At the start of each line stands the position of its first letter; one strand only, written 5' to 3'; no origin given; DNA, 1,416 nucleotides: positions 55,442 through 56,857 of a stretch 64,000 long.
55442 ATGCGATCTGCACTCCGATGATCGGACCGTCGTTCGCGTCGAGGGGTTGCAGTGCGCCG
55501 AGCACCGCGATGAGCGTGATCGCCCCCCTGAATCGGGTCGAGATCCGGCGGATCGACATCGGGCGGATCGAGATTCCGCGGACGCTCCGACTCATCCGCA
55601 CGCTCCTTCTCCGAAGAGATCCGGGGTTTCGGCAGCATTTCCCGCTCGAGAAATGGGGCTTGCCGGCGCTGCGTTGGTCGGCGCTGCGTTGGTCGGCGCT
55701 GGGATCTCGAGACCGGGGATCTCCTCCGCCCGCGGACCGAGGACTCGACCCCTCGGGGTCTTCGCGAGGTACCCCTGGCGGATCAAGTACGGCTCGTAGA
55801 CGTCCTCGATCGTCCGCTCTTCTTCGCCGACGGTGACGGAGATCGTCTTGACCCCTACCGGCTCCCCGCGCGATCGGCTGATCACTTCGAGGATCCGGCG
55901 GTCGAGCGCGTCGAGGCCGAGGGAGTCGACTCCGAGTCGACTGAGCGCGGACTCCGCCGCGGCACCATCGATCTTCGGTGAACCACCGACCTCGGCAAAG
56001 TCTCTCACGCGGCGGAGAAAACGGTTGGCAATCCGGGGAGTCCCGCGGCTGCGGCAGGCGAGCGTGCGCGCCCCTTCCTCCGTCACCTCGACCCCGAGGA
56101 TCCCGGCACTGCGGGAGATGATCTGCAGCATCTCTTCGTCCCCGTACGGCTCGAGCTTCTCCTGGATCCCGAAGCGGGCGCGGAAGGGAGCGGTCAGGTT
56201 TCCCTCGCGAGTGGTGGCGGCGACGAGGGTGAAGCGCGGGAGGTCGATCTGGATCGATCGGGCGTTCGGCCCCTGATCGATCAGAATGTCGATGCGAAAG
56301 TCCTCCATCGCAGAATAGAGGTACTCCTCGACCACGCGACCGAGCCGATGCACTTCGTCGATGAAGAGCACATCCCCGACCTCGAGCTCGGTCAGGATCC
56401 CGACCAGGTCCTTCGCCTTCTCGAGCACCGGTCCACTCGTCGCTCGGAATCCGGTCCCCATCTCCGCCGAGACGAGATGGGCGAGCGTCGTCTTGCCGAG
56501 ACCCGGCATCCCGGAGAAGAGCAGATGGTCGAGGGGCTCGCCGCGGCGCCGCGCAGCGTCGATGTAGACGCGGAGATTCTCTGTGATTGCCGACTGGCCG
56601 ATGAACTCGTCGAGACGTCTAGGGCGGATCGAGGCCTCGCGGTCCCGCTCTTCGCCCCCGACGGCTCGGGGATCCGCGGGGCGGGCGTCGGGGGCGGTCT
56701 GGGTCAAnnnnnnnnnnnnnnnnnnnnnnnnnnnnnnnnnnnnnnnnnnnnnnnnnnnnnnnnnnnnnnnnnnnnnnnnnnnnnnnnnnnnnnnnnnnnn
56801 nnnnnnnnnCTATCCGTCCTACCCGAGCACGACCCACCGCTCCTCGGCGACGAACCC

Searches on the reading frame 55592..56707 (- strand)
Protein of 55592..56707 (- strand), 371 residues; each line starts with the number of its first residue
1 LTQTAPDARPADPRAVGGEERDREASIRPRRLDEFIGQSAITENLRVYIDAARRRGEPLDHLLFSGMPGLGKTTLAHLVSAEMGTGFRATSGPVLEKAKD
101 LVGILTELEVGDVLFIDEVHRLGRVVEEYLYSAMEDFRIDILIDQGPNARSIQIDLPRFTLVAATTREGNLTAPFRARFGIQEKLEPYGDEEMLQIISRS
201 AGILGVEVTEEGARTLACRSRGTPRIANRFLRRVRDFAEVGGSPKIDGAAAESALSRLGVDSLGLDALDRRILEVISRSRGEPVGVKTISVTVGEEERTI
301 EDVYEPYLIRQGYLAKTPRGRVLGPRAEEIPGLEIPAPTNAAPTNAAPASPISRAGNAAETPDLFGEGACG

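Call 66: find_homologous_proteins(query=window:55592-56707:-)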
Query window:55592-56707:- (371 aa): 8000 proteins with E <= 0.001 among 8000 candidates; the best 120 are listed.
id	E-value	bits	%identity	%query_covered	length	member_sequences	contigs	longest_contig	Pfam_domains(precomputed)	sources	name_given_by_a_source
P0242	7.2e-236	800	100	100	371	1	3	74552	PF05491.20,PF17864.8,PF00004.36,PF05496.19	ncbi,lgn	-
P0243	1.1e-175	602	-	-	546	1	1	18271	PF05491.20,PF07726.18,PF17864.8,PF00004.36,PF13401.13,PF05496.19,PF07728.21,PF01078.28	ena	-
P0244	2.4e-174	598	81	91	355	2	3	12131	PF05491.20,PF17864.8,PF00004.36,PF05496.19,PF07728.21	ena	-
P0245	4.0e-173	594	80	94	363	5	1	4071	PF05491.20,PF17864.8,PF00004.36,PF05496.19,PF07728.21,PF13191.13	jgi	-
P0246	1.4e-168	579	79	89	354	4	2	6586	PF05491.20,PF17864.8,PF00004.36,PF05496.19,PF07728.21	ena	-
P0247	1.1e-163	563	78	90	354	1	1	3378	PF05491.20,PF17864.8,PF00004.36,PF05496.19,PF07728.21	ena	-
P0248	6.5e-160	551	76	91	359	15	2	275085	PF06068.20,PF05491.20,PF17864.8,PF00004.36,PF05496.19,PF07728.21,PF13191.13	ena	-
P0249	1.6e-150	520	75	87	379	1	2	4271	PF06068.20,PF05491.20,PF17864.8,PF00004.36,PF05496.19,PF07728.21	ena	-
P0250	3.6e-148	512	72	87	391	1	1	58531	PF05491.20,PF17864.8,PF00004.36,PF05496.19,PF07728.21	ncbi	-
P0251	1.0e-146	507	73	87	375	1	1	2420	PF05491.20,PF17864.8,PF00004.36,PF05496.19,PF07728.21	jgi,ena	-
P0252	8.8e-146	504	70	89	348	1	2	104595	PF05491.20,PF17864.8,PF00004.36,PF05496.19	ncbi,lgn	ncbi:MAG: Holliday junction branch migration DNA helicase RuvB [Planctomycetota bacterium]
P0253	8.8e-145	501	76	83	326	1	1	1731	PF06068.20,PF05491.20,PF17864.8,PF00004.36,PF05496.19,PF07728.21,PF13191.13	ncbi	ncbi:MAG: Holliday junction branch migration DNA helicase RuvB [Planctomycetota bacterium]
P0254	1.0e-144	501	69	88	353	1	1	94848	PF05491.20,PF17864.8,PF00004.36,PF05496.19,PF07728.21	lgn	-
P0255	2.3e-144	499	71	88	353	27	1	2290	PF05491.20,PF17864.8,PF00004.36,PF05496.19,PF07728.21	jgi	jgi:Holliday junction DNA helicase RuvB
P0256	2.6e-144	499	71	88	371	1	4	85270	PF05491.20,PF17864.8,PF00004.36,PF05496.19,PF07728.21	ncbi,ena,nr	ncbi:MAG: Holliday junction branch migration DNA helicase RuvB [Planctomycetia bacterium TMED53]|nr:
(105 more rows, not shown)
